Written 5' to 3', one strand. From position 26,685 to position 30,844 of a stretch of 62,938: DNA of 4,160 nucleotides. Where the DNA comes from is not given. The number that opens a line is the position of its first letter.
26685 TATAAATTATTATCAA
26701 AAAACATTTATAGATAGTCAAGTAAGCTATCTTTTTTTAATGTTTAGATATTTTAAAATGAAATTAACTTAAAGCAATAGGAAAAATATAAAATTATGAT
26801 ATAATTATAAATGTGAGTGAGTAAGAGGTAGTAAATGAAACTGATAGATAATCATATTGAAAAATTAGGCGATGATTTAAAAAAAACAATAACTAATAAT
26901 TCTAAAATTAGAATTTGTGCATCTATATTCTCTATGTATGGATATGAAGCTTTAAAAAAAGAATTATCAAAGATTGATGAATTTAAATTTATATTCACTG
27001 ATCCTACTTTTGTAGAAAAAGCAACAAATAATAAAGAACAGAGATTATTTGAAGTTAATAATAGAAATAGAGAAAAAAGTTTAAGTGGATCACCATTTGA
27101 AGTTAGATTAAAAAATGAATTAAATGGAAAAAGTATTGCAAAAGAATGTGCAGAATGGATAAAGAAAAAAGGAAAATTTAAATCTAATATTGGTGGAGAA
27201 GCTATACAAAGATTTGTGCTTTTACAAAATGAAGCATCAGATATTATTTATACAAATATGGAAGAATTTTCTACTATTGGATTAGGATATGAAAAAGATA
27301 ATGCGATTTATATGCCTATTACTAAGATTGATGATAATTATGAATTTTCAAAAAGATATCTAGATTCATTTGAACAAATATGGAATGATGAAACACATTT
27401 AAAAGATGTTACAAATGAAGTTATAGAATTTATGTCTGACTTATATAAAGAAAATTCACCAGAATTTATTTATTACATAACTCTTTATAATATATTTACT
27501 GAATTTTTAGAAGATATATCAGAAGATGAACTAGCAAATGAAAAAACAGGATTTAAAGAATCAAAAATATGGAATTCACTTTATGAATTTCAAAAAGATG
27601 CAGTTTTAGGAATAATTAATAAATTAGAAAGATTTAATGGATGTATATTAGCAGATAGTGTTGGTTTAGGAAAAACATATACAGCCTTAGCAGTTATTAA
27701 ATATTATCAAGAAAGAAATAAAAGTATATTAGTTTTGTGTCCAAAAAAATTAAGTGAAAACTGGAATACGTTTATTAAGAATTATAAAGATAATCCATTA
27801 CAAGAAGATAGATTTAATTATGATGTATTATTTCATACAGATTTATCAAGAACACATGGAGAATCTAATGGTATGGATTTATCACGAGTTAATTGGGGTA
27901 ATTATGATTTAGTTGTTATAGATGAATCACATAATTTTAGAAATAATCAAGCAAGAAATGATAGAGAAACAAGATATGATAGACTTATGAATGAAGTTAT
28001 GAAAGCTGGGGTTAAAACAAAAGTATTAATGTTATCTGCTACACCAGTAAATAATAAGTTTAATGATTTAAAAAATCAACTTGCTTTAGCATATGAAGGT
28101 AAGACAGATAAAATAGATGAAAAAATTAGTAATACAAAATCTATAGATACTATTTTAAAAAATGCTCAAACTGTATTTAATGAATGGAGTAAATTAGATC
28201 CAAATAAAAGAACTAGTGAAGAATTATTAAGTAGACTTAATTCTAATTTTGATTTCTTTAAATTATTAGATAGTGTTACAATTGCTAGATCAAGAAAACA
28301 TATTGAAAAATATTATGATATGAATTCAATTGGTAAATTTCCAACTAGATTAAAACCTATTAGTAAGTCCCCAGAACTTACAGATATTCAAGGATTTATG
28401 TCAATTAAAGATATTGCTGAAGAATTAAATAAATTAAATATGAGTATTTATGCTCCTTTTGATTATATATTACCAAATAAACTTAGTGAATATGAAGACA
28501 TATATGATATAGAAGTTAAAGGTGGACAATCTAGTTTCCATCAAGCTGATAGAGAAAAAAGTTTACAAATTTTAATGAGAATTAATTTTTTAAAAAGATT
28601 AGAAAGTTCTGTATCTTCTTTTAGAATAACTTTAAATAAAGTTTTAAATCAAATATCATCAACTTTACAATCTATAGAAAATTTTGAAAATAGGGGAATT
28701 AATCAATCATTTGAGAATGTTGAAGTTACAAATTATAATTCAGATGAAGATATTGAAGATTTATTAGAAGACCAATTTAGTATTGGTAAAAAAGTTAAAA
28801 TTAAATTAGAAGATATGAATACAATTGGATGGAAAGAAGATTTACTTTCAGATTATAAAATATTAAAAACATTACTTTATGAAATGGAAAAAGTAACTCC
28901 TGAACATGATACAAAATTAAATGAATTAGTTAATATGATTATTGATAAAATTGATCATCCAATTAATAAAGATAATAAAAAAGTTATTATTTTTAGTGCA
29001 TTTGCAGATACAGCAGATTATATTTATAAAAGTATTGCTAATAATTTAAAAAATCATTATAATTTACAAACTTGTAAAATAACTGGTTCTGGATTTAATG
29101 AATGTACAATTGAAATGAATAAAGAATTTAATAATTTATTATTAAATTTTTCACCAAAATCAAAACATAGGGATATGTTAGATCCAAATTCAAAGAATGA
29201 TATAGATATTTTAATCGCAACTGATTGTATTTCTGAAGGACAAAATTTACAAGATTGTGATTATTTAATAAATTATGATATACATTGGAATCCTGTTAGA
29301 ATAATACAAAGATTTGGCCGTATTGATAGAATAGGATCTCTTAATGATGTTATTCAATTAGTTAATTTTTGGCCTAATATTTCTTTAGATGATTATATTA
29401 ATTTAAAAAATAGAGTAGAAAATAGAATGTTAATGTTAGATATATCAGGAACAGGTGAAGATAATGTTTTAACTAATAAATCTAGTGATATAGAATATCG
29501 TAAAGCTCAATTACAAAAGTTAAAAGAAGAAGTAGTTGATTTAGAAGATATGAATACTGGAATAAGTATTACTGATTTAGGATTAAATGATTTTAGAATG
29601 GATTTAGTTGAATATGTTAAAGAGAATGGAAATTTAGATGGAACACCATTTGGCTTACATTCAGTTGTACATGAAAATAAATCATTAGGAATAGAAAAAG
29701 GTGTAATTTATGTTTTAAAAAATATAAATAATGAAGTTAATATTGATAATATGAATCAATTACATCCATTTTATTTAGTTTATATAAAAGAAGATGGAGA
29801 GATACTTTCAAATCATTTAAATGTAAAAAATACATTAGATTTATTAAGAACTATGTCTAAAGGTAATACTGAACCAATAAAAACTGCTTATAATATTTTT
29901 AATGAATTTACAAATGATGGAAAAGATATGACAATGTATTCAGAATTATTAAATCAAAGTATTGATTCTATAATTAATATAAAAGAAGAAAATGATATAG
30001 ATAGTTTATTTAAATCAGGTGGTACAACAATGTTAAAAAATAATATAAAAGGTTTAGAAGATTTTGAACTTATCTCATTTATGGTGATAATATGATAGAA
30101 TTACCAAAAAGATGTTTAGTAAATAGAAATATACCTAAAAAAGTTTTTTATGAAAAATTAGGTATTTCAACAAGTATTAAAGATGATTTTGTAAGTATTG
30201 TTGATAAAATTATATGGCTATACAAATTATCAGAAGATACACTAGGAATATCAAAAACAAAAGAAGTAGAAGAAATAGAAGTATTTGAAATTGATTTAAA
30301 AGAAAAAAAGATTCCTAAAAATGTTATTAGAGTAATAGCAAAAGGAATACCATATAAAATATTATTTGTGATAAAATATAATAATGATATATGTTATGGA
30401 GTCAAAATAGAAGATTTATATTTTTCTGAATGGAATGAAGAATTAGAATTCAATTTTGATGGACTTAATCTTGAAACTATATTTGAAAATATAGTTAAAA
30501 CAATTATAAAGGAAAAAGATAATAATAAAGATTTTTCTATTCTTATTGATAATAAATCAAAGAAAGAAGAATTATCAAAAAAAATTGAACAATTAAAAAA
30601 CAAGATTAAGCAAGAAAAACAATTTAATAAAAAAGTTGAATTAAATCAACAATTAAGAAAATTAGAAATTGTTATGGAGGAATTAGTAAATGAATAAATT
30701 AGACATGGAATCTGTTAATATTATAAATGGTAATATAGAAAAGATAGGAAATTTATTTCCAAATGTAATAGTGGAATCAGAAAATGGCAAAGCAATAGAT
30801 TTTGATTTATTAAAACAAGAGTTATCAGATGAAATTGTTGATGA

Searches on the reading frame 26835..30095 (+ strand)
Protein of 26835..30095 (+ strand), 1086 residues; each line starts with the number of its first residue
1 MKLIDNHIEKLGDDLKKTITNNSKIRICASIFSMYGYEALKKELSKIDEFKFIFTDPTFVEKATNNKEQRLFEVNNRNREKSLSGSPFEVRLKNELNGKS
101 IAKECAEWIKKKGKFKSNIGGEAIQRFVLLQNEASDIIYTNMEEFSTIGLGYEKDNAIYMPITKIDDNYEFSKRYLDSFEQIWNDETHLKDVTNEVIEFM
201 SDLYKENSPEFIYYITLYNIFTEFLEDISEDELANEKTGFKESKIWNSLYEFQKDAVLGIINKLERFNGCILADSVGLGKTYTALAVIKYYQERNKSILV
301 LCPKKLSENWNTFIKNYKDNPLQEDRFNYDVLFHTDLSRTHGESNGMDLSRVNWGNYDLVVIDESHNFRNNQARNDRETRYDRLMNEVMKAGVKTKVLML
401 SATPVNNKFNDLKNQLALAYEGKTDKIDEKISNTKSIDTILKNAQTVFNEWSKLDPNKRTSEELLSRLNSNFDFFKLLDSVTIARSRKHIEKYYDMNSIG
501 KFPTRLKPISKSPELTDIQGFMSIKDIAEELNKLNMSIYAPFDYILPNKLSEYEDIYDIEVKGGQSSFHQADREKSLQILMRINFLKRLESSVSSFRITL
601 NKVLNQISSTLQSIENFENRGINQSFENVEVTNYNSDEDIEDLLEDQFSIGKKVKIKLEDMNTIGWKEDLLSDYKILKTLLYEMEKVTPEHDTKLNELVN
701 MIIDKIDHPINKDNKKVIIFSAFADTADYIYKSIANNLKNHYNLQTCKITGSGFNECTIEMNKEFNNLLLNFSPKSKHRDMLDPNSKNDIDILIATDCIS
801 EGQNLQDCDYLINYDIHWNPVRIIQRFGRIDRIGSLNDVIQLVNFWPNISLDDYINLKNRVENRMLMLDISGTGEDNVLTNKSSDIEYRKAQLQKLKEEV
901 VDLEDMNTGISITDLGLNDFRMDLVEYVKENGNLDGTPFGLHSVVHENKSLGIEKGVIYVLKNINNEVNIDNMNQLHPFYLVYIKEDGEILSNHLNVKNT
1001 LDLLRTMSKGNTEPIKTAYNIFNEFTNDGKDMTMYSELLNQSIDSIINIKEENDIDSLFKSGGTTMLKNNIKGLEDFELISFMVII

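Call 4: search_protein_families(library=pfam, proteins=[window:26835-30095:+], max_evalue=0.01)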
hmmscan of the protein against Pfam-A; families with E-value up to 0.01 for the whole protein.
window:26835-30095:+ (1086 aa): 6 families
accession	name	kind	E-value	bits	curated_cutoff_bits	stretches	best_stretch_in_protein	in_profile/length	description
PF00271.37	Helicase_C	-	1e-16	61.6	23.5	1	702-834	10-110/110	Helicase conserved C-terminal domain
PF00176.29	SNF2-rel_dom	-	2.6e-15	56.7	24.9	1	206-423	15-182/290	SNF2-related domain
PF04851.21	ResIII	-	3.4e-10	40.5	22.5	1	249-405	4-163/164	Type III restriction enzyme, res subunit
PF00270.35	DEAD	-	1.2e-07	32.1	26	1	266-405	13-161/167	DEAD/DEAH box helicase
PF13872.12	AAA_34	-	0.00062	19.2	27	1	268-406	61-226/306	P-loop containing NTP hydrolase pore-1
PF22590.2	Cas3-like_C_2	-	0.0014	19.3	27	0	768-832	58-103/106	CRISPR-associated nuclease/helicase Cas3, C-terminal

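Call 5: search_protein_families(library=padloc, proteins=[window:26835-30095:+], max_evalue=0.001)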
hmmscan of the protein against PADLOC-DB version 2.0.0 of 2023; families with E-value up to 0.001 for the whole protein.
window:26835-30095:+ (1086 aa): 37 families (the best 25 are shown)
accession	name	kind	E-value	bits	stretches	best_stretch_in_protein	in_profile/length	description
PDLC01075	C3a139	-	2.9e-133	444.3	1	7-1085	11-947/948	HKD+Snf2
PDLC02621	DrmD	-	3.1e-36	123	2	571-847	389-637/1040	DrmD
PDLC02623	DrmD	-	3.8e-29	99.1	3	690-869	508-657/1040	DrmD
PDLC02500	BrxHI|BrxHII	-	1.1e-28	98.3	1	762-845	502-584/933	BrxHI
PDLC02619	DrmD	-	1.7e-28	97.2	2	692-842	390-542/872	DrmD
PDLC02193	PLD_Helicase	-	2.9e-28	96.5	2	672-888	650-851/905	-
PDLC00659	HmaA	-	4.6e-26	89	2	587-844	378-620/1176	SNF2 helicase / DEAD-box helicase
PDLC03830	ZacC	-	1.8e-25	87.7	3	352-411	239-295/1019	-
PDLC04556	PDC-M27C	-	7e-25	85.5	3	245-320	32-110/892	-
PDLC02572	DrmA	-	2.5e-23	80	2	585-836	400-624/1043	DrmA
PDLC02843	DpdE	-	1.5e-22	77.4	2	249-408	159-301/1091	DpdE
PDLC02632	DrmD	-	9.3e-22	75.3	2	585-841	403-632/662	DrmD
PDLC02840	DpdE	-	3.8e-20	69.8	2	271-408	180-306/1091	DpdE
PDLC04554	PDC-M27C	-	1.8e-16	57.6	3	356-430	195-267/1217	-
PDLC02633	DrmD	-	3.9e-16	56.2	1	785-848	579-643/839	DrmD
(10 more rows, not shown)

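Call 6: search_protein_families(library=ncbifam, proteins=[window:26835-30095:+], max_evalue=0.001)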
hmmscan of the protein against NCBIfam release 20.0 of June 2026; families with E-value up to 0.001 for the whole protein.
window:26835-30095:+ (1086 aa): 18 families
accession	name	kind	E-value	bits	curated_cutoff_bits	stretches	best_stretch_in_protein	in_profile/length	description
NF038317.1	DISARM_DrmD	equivalog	5.6e-45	154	610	2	570-848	372-623/1021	DISARM system SNF2-like helicase DrmD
NF042964.1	phospholipD_antiphage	equivalog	2e-39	135.6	1100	3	585-897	602-856/895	phospholipase D-like domain-containing anti-phage protein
NF038318.1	DISARM_DrmD_b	equivalog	8.6e-29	100.2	950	2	693-842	388-539/868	DISARM system SNF2-like helicase DrmD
NF041062.1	DpdE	equivalog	3.8e-27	94.7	500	2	271-408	174-301/1048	protein DpdE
NF003426.0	PRK04914.1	equivalog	4.2e-15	55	576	2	789-840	547-598/959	RNA polymerase-associated protein RapA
NF053675.1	pilus_reg_Snf2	equivalog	1.2e-14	53.4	1100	1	221-412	557-744/1029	pilus expression-regulating Snf2 family helicase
NF010337.0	PRK13766.1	equivalog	2e-12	46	610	1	668-833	325-468/781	Hef nuclease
NF041790.1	anti-phage_ZorD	equivalog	8.4e-09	33.9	1500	1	265-317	602-657/1035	type I Zorya anti-phage system protein ZorD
TIGR04095.1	dnd_restrict_1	equivalog_domain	2.5e-08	33.4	600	1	249-322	9-82/451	DNA phosphorothioation system restriction enzyme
NF058637.1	helic_SCO1167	equivalog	2.6e-08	32.4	1200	1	268-413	489-631/932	SCO1167/SCO6262 family helicase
NF053631.1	RNA_helic_CshA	equivalog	3.4e-06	26.2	646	1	777-845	275-343/434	degradosome RNA helicase CshA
NF003390.0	PRK04537.1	equivalog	1.2e-05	24.6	732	1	774-853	292-371/572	ATP-dependent RNA helicase RhlB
NF004066.1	PRK05580.1-3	equivalog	2.4e-05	22.8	813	0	242-303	246-307/788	primosomal protein N'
NF008394.0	PRK11192.1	equivalog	3.6e-05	22.8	507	1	778-844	286-352/441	ATP-dependent RNA helicase SrmB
NF003419.0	PRK04837.1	equivalog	6.4e-05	21.9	588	1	774-842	291-359/424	ATP-dependent RNA helicase RhlB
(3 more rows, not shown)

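Call 41: search_solved_structures(query=window:26835-30092:+, max_evalue=0.001)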
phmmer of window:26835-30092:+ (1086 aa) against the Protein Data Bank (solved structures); distinct sequences matched with E-value up to 0.001: 39.
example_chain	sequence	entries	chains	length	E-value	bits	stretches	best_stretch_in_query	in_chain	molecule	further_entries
1z63_A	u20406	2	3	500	7.3e-09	37.5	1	259-417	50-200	Helicase of the snf2/rad54 family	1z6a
6ne3_W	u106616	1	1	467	1.2e-08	36.7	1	246-413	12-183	SWI/SNF-related matrix-associated actin-dependent regulator of chromatin subfamily A membe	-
6vzg_K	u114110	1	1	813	1.2e-08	36.7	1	764-919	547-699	Nuclear protein STH1/NPS1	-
6vz4_K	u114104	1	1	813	1.2e-08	36.7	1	764-919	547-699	Nuclear protein STH1/NPS1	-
6k15_J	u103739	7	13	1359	5e-08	34.7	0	764-919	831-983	Nuclear protein STH1/NPS1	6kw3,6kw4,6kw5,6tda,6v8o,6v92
8v4y_W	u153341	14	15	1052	6.4e-08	34.3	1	235-413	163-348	SWI/SNF-related matrix-associated actin-dependent regulator of chromatin subfamily A membe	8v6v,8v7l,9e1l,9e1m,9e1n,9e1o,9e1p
5hzr_A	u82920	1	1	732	2.9e-07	32.2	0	791-903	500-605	SNF2-family ATP dependent chromatin remodeling factor like protein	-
23cp_K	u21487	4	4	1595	1.2e-06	30.1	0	792-906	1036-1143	WD40 repeat-containing protein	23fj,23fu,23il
8so8_A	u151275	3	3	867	1.2e-06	30.1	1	791-840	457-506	RNA polymerase-associated protein RapA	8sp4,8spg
6bog_A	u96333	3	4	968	1.7e-06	29.7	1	791-840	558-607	RNA polymerase-associated protein RapA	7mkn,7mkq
7m8e_F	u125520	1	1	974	1.7e-06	29.6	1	791-840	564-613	RNA polymerase-associated protein RapA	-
4s20_K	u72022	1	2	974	1.7e-06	29.6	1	791-840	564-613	RNA polymerase-associated protein RapA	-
6iy2_O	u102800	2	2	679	6.4e-06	27.7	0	791-873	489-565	Transcription regulatory protein SNF2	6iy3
7vdt_A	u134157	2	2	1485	9.4e-06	27.2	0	763-842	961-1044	Isoform 2 of Transcription activator BRG1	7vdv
8t0l_F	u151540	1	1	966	1.1e-05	26.9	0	791-840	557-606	RNA polymerase-associated protein RapA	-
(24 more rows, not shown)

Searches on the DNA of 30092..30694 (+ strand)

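Call 94: search_dna_similar(query=L005:5647-14675:+, collection=ecoli_genomes, mode=near, max_rows=12)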
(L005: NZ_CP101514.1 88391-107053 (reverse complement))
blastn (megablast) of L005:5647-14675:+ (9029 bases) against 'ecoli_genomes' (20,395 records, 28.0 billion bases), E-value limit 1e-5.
Records with a match: 10; places in all: 11; records where one place covers at least 80% of the query: 9.
Genomes with a match: 10 of 5426; with a place that covers at least 80% of the query: 9. Places per genome that has any: lowest 1, median 1, highest 2. On chromosomes: 1 places; on plasmids: 10.
Best place of each record, by identity: >=99% 4; 95-99% 6.
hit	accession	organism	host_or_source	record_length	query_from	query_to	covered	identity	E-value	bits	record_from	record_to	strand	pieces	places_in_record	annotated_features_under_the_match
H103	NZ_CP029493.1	Escherichia coli strain HS30-1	Homo sapiens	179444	1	9029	100%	100.0%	0e+0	16674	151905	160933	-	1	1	helicase-related protein | type III restriction-modification system endonuclease | site-specific DNA-methyltransferase | DUF4391 domain-containing protein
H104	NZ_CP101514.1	Escherichia coli strain HH194M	migratory bird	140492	1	9029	100%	100.0%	0e+0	16674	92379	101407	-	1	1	helicase-related protein | type III restriction-modification system endonuclease | site-specific DNA-methyltransferase | DUF4391 domain-containing protein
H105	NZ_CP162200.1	Escherichia coli strain STK39-3-E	Coriander, import product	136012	1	9029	100%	100.0%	0e+0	16674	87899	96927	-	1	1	helicase-related protein | type III restriction-modification system endonuclease | site-specific DNA-methyltransferase | DUF4391 domain-containing protein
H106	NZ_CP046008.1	Escherichia coli strain 1919D62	swine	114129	1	9029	100%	99.6%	0e+0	16452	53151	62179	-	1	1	helicase-related protein | type III restriction-modification system endonuclease | site-specific DNA-methyltransferase | DUF4391 domain-containing protein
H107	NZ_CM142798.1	Escherichia coli strain GPEC996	chicken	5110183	1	9029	94%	96.8%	0e+0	14168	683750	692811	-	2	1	helicase-related protein | type III restriction-modification system endonuclease | site-specific DNA-methyltransferase | DUF4391 domain-containing protein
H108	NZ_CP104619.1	Escherichia coli strain AHM9C68I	chicken feces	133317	1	9029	94%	95.9%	0e+0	13714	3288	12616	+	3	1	helicase-related protein | type III restriction-modification system endonuclease | site-specific DNA-methyltransferase | DUF4391 domain-containing protein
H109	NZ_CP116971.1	Escherichia coli strain CUVM3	Sus scrofa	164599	1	9029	93%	96.3%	0e+0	13749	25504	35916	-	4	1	helicase-related protein | site-specific DNA-methyltransferase | DEAD/DEAH box helicase family protein | restriction endonuclease | IS30-like element ISApl1 family transposase | and 1 other names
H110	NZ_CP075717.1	Escherichia coli strain CPww7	Sus scrofa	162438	1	9029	93%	96.2%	0e+0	13743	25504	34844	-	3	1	helicase-related protein | type III restriction-modification system endonuclease | site-specific DNA-methyltransferase | DUF4391 domain-containing protein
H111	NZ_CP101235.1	Escherichia coli strain EC21Z-137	Homo sapiens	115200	1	9029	91%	97.6%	0e+0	14134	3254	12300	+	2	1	helicase-related protein | type III restriction-modification system endonuclease | site-specific DNA-methyltransferase | DUF4391 domain-containing protein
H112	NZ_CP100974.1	Escherichia coli strain ET300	Hoplobatrachus rugulosus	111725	1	7715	77%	96.0%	0e+0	11268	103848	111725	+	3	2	helicase-related protein | site-specific DNA-methyltransferase | type III restriction-modification system endonuclease | DUF4391 domain-containing protein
